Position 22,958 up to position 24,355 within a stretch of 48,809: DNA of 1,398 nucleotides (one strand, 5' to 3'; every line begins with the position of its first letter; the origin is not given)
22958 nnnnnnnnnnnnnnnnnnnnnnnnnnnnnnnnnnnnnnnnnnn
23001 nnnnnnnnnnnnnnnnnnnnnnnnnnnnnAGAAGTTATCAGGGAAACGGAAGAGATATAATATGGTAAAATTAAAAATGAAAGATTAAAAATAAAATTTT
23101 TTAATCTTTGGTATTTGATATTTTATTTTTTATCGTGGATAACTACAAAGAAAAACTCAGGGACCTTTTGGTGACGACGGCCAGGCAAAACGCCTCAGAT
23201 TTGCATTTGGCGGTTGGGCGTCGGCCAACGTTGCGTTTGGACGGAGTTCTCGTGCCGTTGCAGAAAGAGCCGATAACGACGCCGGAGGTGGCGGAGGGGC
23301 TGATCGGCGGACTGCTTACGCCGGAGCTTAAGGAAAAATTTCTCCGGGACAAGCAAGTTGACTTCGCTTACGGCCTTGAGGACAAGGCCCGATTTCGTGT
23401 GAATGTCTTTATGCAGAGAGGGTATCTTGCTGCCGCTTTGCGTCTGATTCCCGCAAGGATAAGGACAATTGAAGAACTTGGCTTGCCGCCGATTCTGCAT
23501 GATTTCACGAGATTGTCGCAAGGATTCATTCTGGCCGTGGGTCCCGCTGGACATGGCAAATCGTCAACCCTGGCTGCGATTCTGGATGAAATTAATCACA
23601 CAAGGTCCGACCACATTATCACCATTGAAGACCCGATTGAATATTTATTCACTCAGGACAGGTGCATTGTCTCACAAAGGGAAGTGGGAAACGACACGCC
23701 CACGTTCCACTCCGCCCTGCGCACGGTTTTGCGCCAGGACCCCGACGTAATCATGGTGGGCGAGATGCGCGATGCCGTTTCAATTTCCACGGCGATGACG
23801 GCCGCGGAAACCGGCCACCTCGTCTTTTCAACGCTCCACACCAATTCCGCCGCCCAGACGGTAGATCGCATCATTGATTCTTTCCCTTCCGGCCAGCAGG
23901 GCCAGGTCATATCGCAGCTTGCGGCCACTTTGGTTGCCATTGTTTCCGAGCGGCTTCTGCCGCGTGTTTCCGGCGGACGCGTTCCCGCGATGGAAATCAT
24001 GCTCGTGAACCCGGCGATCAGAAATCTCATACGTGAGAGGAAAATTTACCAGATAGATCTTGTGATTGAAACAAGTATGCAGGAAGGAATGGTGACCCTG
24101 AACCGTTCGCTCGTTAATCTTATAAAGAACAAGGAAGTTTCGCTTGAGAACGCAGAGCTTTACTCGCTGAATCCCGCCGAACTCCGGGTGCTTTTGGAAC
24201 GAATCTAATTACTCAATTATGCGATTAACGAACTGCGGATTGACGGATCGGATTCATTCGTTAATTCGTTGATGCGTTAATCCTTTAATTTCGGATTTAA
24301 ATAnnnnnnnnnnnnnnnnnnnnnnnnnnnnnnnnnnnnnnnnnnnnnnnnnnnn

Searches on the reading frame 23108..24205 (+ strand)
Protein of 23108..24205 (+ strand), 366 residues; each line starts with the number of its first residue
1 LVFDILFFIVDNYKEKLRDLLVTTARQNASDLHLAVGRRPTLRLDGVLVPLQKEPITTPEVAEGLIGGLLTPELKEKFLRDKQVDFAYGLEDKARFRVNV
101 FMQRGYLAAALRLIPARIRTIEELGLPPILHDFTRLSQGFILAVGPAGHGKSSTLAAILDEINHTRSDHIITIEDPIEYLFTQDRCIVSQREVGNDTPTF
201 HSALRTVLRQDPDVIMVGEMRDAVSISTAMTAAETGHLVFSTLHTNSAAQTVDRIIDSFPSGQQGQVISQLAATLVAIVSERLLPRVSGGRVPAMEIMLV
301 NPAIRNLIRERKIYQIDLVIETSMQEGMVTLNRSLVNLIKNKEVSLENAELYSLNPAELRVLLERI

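Call 21: search_protein_families(library=pfam, proteins=[window:23108-24205:+], max_evalue=0.01)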
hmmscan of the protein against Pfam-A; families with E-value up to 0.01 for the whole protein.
window:23108-24205:+ (366 aa): 2 families
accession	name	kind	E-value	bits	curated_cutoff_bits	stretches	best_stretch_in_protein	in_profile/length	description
PF00437.27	T2SSE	-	3.1e-41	141.7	24.9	1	25-286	20-280/370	Type II/IV secretion system protein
PF13401.12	AAA_22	-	0.0062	17.3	27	0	137-176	4-42/130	AAA domain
